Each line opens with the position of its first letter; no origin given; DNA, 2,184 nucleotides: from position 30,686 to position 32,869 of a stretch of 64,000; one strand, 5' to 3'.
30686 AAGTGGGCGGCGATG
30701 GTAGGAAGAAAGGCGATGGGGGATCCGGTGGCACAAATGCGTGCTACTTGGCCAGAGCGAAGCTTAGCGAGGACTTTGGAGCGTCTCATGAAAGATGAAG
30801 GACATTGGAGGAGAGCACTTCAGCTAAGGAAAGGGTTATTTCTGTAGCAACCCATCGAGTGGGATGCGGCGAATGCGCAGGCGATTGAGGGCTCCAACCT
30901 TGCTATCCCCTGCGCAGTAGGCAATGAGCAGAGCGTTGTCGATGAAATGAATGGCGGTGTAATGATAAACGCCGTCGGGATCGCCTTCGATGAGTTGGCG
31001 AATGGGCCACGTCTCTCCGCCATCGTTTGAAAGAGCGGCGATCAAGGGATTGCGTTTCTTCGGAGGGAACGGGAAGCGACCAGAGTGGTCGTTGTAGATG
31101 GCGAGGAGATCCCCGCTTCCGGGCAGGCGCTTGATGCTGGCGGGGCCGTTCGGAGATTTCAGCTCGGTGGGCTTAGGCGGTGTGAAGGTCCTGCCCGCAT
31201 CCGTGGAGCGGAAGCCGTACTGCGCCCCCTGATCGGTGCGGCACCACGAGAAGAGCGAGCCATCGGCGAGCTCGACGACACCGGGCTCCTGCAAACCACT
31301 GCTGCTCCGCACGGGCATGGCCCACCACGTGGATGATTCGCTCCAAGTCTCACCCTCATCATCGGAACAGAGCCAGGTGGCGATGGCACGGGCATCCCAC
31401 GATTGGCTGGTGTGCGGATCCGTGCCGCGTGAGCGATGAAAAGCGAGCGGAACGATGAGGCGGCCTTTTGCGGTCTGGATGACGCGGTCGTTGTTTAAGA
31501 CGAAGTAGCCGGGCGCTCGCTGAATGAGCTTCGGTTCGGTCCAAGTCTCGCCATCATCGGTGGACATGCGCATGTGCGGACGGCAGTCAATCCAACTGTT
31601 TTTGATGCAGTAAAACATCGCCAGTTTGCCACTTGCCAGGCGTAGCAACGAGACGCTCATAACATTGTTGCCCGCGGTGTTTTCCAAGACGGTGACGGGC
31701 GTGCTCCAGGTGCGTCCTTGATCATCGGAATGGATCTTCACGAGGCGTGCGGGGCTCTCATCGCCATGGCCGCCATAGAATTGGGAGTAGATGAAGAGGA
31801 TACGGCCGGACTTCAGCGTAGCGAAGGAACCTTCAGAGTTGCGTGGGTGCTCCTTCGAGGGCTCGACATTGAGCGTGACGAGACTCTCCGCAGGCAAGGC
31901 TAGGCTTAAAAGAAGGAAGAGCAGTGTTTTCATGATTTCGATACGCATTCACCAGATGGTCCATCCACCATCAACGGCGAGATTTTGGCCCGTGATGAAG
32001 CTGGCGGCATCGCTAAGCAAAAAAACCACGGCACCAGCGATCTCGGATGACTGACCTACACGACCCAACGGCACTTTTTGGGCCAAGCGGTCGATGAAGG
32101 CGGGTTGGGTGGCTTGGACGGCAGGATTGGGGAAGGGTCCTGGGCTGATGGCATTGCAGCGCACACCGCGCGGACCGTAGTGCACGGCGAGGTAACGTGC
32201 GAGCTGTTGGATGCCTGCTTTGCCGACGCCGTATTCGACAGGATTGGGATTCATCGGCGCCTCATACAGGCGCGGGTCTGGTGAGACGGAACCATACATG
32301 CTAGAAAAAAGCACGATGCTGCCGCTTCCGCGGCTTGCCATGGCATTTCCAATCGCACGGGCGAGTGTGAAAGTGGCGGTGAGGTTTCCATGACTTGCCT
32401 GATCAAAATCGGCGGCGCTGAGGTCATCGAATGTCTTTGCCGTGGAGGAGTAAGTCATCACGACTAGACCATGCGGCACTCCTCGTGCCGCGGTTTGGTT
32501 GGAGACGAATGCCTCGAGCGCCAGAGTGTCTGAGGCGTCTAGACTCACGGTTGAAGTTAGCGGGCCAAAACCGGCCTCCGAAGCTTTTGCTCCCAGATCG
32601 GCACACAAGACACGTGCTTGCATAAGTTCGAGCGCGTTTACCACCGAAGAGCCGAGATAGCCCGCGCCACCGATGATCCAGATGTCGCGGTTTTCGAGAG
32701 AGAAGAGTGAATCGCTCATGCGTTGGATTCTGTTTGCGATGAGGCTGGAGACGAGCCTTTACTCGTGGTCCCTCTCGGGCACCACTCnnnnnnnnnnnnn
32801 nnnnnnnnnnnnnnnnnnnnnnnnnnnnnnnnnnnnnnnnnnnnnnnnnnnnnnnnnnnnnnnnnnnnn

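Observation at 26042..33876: Putative non-Nan pathway for releasing and degrading a sialic-acid-like (ulosonic) sugar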

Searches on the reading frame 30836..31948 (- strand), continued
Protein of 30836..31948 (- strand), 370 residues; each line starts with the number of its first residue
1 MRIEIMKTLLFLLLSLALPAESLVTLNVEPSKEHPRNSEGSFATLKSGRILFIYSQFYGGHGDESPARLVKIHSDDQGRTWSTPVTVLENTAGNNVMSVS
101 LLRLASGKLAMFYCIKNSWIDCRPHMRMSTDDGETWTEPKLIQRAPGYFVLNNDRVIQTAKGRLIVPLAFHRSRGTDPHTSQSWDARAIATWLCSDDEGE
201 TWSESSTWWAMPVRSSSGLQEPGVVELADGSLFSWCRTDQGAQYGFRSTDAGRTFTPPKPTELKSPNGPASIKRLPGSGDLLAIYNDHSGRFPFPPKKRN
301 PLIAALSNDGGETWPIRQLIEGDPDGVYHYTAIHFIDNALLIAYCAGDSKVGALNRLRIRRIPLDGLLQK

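Call 83: search_protein_families(library=pfam, proteins=[L151:705-2249:+, L116:1050-3110:+, L112:11022-14465:+, L138:1142-5056:+, L138:6596-7735:+, L138:10037-12214:+, L140:5949-7589:+, L141:11114-13501:+, L145:8311-10716:+, L102:16403-17635:+], max_evalue=0.0001)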
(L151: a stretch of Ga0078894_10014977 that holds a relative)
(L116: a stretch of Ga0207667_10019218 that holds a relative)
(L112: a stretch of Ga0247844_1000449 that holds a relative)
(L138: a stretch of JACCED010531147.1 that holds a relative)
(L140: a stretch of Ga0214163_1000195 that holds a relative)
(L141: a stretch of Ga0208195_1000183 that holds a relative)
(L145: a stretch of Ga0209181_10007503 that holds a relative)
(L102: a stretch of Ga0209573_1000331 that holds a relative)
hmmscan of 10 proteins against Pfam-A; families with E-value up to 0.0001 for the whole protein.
L151:705-2249:+ (514 aa): 3 families
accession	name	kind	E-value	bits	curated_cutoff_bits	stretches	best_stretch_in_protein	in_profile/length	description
PF00884.28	Sulfatase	-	5.9e-55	187.1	25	1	21-374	1-300/301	Sulfatase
PF16347.10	SGSH_C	-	7.9e-11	42.8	29.3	1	333-401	10-78/154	N-sulphoglucosamine sulphohydrolase, C-terminal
PF01663.27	Phosphodiest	-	1.6e-08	35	23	1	271-313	185-229/342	Type I phosphodiesterase / nucleotide pyrophosphatase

L116:1050-3110:+ (686 aa): 2 families
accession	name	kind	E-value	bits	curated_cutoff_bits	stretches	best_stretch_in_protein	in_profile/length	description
PF07969.17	Amidohydro_3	-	3.7e-79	267.9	29.7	1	181-683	1-472/472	Amidohydrolase family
PF01979.26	Amidohydro_1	-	4.3e-14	52.9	25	1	550-681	222-344/345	Amidohydrolase family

L112:11022-14465:+ (1147 aa): 5 families
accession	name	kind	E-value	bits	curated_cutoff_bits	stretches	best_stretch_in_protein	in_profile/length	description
PF13229.12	Beta_helix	-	3.2e-15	56.6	25.9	1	926-1037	44-151/158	Right handed beta helix region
PF14592.12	Chondroitinas_B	-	1.1e-12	48.2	24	0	843-917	9-78/426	Chondroitinase B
PF05048.19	NosD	-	2.1e-10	40.8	23.6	0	931-1019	19-103/212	Periplasmic copper-binding protein (NosD)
PF22842.2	Pel9A-like_beta_helix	-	7.3e-09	35.5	25.2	0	457-502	9-53/370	Pel9A-like, right handed beta helix region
PF07602.17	DUF1565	-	8.8e-07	28.9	20.3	0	824-865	2-42/257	Protein of unknown function (DUF1565)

L138:1142-5056:+ (1304 aa): 6 families
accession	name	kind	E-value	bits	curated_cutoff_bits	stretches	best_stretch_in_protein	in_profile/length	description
PF13385.13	Laminin_G_3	-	3.6e-15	56.8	27.6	1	336-468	18-150/151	Concanavalin A-like lectin/glucanases superfamily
PF20601.3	DUF6797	-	1.5e-12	48.7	24.9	1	608-680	1-93/96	Domain of unknown function (DUF6797)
PF00127.26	Copper-bind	-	3.7e-11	43.7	21.2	1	1184-1304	4-99/99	Copper binding proteins, plastocyanin/azurin family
PF02210.31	Laminin_G_2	-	1.2e-06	29.4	22.9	1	378-442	33-99/126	Laminin G domain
PF01261.30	AP_endonuc_2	-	7.1e-06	26.3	31.1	1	93-263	74-245/249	Xylose isomerase-like TIM barrel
PF13473.12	Cupredoxin_1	-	8.2e-06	26.2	27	0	1262-1303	67-104/104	Cupredoxin-like domain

L138:6596-7735:+ (379 aa): 1 family
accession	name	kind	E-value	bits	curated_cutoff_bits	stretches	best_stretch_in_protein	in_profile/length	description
PF00149.33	Metallophos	-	3.1e-06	28.2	21.5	1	51-293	3-188/191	Calcineurin-like phosphoesterase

L138:10037-12214:+ (725 aa): 3 families
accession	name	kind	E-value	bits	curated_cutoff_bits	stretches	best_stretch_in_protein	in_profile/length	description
PF13517.12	FG-GAP_3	-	1.5e-34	118.8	26.9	2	644-707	1-60/61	FG-GAP-like repeat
PF01839.29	FG-GAP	-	5.2e-12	45.8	22.1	0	108-120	9-21/37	FG-GAP repeat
PF12256.14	TcdB_toxin_midN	-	2.5e-05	24.1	24.8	0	634-664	21-54/181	Insecticide toxin TcdB middle/N-terminal region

L140:5949-7589:+ (546 aa): 1 family
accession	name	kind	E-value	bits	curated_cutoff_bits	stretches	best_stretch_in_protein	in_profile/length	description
PF03629.24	SASA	-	3.2e-26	92.8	24.8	1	39-288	2-196/226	Carbohydrate esterase, sialic acid-specific acetylesterase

L141:11114-13501:+ (795 aa): 0 families

L145:8311-10716:+ (801 aa): 1 family
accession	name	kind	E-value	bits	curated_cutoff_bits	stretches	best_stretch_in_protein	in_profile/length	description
PF16126.11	DUF4838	-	2.5e-52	178.5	26.6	1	183-505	3-323/325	Domain of unknown function (DUF4838)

L102:16403-17635:+ (410 aa): 1 family
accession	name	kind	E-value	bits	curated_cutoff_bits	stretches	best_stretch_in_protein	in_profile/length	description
PF13088.12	BNR_2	-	6.8e-07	29.4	31.4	1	158-323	91-237/277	BNR repeat-like domain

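Call 89: search_protein_families(library=pfam, proteins=[L121:736-2361:+, L121:2390-3610:+, L121:3765-4667:+, L121:4585-5697:+, L121:5688-6482:+, L121:6479-7261:+, L121:7296-8378:+, L121:8375-9652:+, L121:9526-10578:+, L121:10696-11466:+], max_evalue=0.0001)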
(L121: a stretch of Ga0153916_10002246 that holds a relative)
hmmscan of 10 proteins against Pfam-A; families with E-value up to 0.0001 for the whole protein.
L121:736-2361:+ (541 aa): 3 families
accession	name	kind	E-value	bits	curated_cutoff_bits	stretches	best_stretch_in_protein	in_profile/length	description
PF02638.21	GHL10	-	4e-15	56.2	27.9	1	37-387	3-300/311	Glycosyl hydrolase-like 10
PF14871.12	GHL6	-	6.2e-13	49.5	35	1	54-194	3-131/132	Hypothetical glycosyl hydrolase 6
PF13200.12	DUF4015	-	6.2e-10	39.1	27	1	49-352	11-233/313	Putative glycosyl hydrolase domain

L121:2390-3610:+ (406 aa): 3 families
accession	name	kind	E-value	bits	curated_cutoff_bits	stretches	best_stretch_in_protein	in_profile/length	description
PF13088.12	BNR_2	-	5.4e-31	108.4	31.4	1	93-370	6-268/277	BNR repeat-like domain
PF02012.26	BNR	-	5.1e-09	35.2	27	0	108-118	1-11/12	BNR/Asp-box repeat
PF13859.12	BNR_3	-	3.1e-07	30.6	27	1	84-293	9-212/308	BNR repeat-like domain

L121:3765-4667:+ (300 aa): 1 family
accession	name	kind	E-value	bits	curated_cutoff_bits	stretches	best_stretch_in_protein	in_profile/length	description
PF00248.27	Aldo_ket_red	-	8.5e-38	130.5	24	1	5-282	1-289/291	Aldo/keto reductase family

L121:4585-5697:+ (370 aa): 1 family
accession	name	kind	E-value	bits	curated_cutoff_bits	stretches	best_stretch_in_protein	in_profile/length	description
PF01408.29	GFO_IDH_MocA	-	6.7e-05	24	24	0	105-180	24-99/120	Oxidoreductase family, NAD-binding Rossmann fold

L121:5688-6482:+ (264 aa): 1 family
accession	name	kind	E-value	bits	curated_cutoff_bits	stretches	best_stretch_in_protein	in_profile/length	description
PF03328.21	HpcH_HpaI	-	8.5e-29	100.9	25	1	23-239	6-215/221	HpcH/HpaI aldolase/citrate lyase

L121:6479-7261:+ (260 aa): 4 families
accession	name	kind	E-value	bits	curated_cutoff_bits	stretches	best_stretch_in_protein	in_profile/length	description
PF13561.12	adh_short_C2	-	5.3e-42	144.5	27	1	24-258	9-236/236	Enoyl-(Acyl carrier protein) reductase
PF00106.31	adh_short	-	2.1e-36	125.7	26.6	1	12-208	1-187/195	short chain dehydrogenase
PF08659.16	KR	-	5.3e-10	39.9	22.6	1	13-153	2-143/180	KR domain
PF01370.27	Epimerase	-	3.2e-05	23.9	20.9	1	14-156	1-124/240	NAD dependent epimerase/dehydratase family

L121:7296-8378:+ (360 aa): 3 families
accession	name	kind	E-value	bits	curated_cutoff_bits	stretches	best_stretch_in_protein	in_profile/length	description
PF01408.29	GFO_IDH_MocA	-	3e-24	86.5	24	1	4-129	1-119/120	Oxidoreductase family, NAD-binding Rossmann fold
PF22725.1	GFO_IDH_MocA_C3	-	1.4e-18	67.5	27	1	139-268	2-123/124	GFO/IDH/MocA C-terminal domain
PF02894.22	GFO_IDH_MocA_C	-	6.5e-11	42.9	22.9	1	142-347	1-212/218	Oxidoreductase family, C-terminal alpha/beta domain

L121:8375-9652:+ (425 aa): 2 families
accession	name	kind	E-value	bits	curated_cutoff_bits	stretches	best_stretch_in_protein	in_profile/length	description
PF01041.23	DegT_DnrJ_EryC1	-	1.4e-89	301.3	19.8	1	24-358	3-323/360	DegT/DnrJ/EryC1/StrS aminotransferase family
PF01053.26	Cys_Met_Meta_PP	-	7.8e-05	21.8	27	0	47-167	52-173/381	Cys/Met metabolism PLP-dependent enzyme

L121:9526-10578:+ (350 aa): 0 families

L121:10696-11466:+ (256 aa): 1 family
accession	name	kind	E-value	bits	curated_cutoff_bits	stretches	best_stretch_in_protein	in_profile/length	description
PF02585.22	PIG-L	-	2.1e-22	80.5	28.2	1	5-124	2-128/129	GlcNAc-PI de-N-acetylase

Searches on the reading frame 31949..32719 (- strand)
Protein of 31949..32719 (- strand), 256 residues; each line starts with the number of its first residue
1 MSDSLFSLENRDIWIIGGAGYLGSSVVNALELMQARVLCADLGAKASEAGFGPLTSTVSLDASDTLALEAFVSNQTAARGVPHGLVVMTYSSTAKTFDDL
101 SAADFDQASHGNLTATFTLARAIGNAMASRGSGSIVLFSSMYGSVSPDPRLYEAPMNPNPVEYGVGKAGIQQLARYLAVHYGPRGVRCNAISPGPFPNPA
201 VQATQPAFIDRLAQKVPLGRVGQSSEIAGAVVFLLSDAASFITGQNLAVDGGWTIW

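Call 3: search_protein_families(library=pfam, proteins=[window:31949-32719:-], max_evalue=0.01)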
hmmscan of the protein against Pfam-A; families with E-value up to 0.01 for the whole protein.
window:31949-32719:- (256 aa): 4 families
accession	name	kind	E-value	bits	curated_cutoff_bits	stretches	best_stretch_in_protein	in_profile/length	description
PF13561.12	adh_short_C2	-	3.9e-42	144.9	27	1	23-254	9-236/236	Enoyl-(Acyl carrier protein) reductase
PF00106.31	adh_short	-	1.1e-17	64.7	26.6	1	13-200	3-186/195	short chain dehydrogenase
PF01370.27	Epimerase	-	2.7e-08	34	20.9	1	13-222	1-203/240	NAD dependent epimerase/dehydratase family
PF08659.16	KR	-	0.0084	16.5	22.6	0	14-145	4-141/180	KR domain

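Call 4: search_protein_families(library=ncbifam, proteins=[window:31949-32719:-], max_evalue=0.01)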
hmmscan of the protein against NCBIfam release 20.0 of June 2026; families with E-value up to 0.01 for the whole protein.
window:31949-32719:- (256 aa): 178 families (the best 25 are shown)
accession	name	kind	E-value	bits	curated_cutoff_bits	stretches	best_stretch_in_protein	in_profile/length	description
NF006619.0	PRK09186.1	equivalog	1.4e-38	132.9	255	1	8-255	2-256/256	oxidoreductase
NF004778.0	PRK06124.1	equivalog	2e-38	132.3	303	1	4-254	5-253/256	SDR family oxidoreductase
NF005559.1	PRK07231.1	subfamily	6.8e-33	114.2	215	1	8-254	2-248/249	glucose 1-dehydrogenase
NF009466.0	PRK12826.1-2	subfamily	1.2e-32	113.4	222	1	10-253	3-244/248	3-oxoacyl-ACP reductase FabG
NF006070.0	PRK08213.1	subfamily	3e-32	112.2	279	1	4-255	6-258/259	gluconate 5-dehydrogenase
NF006121.0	PRK08265.1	subfamily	5.7e-32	111.3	294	1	8-255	5-247/263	short chain dehydrogenase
NF004198.0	PRK05653.1-3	equivalog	1.3e-31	109.9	296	1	8-254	5-247/248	3-oxoacyl-ACP reductase FabG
NF005309.0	PRK06841.1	subfamily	1.9e-31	109.5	286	1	3-255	8-254/255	GolD/DthD family dehydrogenase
NF009468.0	PRK12826.1-4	equivalog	2.8e-31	109.1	318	1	7-253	4-247/256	SDR family oxidoreductase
NF005067.0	PRK06484.1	equivalog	1.5e-29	102.9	713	1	11-254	274-512/524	short chain dehydrogenase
NF005474.0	PRK07074.1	equivalog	1.7e-29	103.3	361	1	13-254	6-243/259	SDR family oxidoreductase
NF047420.2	EF_P_mod_YmfI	equivalog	2.1e-29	103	238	1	13-253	2-235/236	elongation factor P 5-aminopentanone reductase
NF049979.1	AlphHSDSHdhA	equivalog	5.3e-29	101.5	350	1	57-255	56-248/258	7alpha-hydroxysteroid dehydrogenase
NF005853.0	PRK07774.1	equivalog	6.1e-29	101.2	303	1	7-255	3-248/250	SDR family oxidoreductase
NF053701.1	CsHdxCHCADhChcB2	equivalog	9.9e-29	100.6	350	1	13-254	6-243/245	cis-4-hydroxycyclohexanecarboxylate dehydrogenase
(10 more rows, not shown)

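Call 36: search_solved_structures(query=window:31949-32719:-, max_evalue=1e-20, show_alignments=1)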
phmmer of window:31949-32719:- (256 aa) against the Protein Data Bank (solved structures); distinct sequences matched with E-value up to 1e-20: 16.
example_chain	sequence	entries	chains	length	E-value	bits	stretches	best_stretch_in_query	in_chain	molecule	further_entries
6uh2_A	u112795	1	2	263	1.3e-32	116.8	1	9-255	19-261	Short chain dehydrogenase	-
2wdz_A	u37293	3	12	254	1.4e-26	97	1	6-256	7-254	SHORT-CHAIN DEHYDROGENASE/REDUCTASE | GALACTITOL DEHYDROGENASE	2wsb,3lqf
4yxf_A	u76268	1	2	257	2.1e-25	93.1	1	59-254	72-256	MupS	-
3awd_A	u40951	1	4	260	8.2e-25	91.2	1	7-256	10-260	Putative polyol dehydrogenase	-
6le3_E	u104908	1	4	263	8.3e-25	91.2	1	4-254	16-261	Gluconate 5-dehydrogenase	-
4ni5_A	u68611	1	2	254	2.8e-23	86.2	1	10-254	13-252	Oxidoreductase, short-chain dehydrogenase/reductase family protein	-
3qiv_A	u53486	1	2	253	1.3e-21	80.8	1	8-254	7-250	short-chain dehydrogenase or 3-oxoacyl-[acyl-carrier-protein] reductase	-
6lln_A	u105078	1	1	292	1.7e-21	80.4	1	9-252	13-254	Putative dehydrogenase involved in catabolism of citronellol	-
1uls_A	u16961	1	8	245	1.7e-21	80.3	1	8-255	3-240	putative 3-oxoacyl-acyl carrier protein reductase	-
8wwf_A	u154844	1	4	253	3.2e-21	79.5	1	4-254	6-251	(R)-DHPS dehydrogenase HpsO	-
5t2u_A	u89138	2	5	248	3.3e-21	79.4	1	93-253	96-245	Oxidoreductase, short chain dehydrogenase/reductase family protein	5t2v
4cr6_A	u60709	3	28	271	4e-21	79.1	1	14-253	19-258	N-ACYLMANNOSAMINE 1-DEHYDROGENASE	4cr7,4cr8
2hsd_A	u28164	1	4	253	4.3e-21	79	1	8-254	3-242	3-ALPHA, 20 BETA-HYDROXYSTEROID DEHYDROGENASE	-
8eh2_A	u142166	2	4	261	5.8e-21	78.6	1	11-255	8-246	SDR family oxidoreductase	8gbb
9pvq_A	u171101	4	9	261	7e-21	78.3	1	8-254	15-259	NAD-dependent epimerase/dehydratase:Short-chain dehydrogenase/reductase SDR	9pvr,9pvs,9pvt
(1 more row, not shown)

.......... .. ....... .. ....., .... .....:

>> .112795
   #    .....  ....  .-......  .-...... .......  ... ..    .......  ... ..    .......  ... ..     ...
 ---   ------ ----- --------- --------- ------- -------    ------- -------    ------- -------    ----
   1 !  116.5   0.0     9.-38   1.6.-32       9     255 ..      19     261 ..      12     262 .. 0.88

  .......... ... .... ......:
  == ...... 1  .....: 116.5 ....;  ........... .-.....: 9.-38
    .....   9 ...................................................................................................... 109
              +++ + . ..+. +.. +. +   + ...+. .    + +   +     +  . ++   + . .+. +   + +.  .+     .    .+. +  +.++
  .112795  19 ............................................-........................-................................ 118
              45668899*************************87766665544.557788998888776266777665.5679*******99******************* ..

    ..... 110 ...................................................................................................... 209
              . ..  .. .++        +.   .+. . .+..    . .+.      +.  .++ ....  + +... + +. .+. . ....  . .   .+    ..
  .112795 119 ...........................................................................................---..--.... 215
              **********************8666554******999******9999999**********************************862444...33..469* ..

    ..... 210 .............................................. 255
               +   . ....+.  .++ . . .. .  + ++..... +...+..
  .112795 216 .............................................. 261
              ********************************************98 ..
